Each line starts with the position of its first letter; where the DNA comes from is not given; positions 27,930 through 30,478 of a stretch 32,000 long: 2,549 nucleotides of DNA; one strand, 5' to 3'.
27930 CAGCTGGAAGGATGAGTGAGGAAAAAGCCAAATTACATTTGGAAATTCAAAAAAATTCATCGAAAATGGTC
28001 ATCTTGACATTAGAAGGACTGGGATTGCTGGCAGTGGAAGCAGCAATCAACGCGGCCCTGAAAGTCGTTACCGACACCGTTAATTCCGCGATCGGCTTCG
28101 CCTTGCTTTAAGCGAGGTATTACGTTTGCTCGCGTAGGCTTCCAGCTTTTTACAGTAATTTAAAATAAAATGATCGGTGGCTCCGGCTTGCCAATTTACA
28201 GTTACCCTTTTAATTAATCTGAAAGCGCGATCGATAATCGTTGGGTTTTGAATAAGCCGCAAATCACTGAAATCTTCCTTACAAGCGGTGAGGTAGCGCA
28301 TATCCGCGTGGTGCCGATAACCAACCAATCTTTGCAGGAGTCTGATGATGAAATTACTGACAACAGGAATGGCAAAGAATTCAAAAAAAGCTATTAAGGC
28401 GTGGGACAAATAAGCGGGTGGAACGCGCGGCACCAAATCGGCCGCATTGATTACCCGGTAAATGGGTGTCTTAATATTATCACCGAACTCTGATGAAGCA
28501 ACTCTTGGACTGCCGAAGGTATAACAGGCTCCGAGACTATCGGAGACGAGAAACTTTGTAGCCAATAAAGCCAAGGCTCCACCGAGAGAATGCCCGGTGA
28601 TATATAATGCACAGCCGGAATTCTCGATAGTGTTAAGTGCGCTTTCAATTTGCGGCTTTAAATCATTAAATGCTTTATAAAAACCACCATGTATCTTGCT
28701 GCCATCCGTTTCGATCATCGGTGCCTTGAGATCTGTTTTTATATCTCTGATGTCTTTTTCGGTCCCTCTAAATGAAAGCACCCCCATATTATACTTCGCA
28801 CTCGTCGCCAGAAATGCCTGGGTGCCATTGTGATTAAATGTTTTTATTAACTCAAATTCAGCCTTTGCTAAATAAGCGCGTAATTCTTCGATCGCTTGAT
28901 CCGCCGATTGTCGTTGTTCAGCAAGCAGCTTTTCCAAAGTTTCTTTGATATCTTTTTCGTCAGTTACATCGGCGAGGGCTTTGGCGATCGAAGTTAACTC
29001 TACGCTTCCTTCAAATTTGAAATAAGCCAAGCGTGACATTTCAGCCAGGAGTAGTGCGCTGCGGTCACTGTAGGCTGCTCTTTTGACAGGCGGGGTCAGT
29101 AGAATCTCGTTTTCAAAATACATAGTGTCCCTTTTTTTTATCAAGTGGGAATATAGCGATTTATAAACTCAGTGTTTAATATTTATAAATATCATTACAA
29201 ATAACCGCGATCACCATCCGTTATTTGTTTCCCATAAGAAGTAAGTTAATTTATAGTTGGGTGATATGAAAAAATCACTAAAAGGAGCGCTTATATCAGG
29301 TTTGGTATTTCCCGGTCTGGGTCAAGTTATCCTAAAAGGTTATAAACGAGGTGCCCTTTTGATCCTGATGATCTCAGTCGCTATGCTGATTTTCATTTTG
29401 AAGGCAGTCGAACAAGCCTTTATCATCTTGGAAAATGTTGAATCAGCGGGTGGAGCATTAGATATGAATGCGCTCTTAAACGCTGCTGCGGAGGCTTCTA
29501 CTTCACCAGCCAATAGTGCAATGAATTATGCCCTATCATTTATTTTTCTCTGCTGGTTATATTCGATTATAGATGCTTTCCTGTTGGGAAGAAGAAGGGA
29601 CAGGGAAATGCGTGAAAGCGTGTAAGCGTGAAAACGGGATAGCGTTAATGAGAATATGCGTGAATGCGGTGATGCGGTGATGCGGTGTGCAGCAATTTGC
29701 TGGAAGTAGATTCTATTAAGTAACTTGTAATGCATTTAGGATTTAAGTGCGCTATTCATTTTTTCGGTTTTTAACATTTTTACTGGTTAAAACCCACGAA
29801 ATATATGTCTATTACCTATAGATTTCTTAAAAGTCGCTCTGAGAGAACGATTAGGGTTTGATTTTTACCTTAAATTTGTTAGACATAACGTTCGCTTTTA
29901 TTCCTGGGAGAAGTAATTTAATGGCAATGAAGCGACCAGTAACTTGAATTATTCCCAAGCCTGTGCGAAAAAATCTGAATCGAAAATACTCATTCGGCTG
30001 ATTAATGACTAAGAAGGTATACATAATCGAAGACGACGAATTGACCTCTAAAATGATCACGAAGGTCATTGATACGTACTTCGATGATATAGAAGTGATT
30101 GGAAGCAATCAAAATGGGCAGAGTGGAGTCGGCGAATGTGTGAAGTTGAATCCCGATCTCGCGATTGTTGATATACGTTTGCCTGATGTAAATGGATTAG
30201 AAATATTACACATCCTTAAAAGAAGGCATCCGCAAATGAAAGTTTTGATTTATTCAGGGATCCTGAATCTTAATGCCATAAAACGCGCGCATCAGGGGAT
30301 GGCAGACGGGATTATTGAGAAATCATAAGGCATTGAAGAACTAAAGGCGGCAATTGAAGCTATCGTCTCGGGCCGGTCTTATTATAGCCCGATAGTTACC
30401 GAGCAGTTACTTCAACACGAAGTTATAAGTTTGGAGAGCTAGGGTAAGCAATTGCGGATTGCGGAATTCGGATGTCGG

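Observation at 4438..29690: Six 8-nt-periodic (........)n arrays start at stop codons, all in the sense orientation of the upstream gene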

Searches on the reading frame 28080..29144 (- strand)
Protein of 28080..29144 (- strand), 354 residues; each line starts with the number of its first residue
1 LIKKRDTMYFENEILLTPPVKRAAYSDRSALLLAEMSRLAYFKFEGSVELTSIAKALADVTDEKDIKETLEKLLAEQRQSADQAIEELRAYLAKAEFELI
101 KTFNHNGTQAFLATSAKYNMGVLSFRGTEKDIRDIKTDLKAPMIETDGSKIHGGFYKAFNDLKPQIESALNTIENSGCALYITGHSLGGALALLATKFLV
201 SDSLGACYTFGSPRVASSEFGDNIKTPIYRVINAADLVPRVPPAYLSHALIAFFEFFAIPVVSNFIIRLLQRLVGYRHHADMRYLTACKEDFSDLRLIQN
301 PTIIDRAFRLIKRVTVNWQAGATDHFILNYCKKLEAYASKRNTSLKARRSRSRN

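Call 15: search_protein_families(library=pfam, proteins=[window:28080-29144:-])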
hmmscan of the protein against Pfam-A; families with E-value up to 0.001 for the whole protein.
window:28080-29144:- (354 aa): 1 family
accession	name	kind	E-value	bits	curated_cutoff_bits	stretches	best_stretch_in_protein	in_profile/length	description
PF01764.32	Lipase_3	-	8.7e-27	94.2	22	1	122-244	1-138/140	Lipase (class 3)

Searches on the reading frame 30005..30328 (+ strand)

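Call 15: search_protein_families(library=pfam, proteins=[window:30005-30328:+])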
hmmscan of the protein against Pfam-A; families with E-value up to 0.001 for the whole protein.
window:30005-30328:+ (107 aa): 1 family
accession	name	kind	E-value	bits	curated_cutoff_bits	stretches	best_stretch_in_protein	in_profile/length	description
PF00072.30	Response_reg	-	1.4e-16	61.1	30.2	1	5-106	1-99/111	Response regulator receiver domain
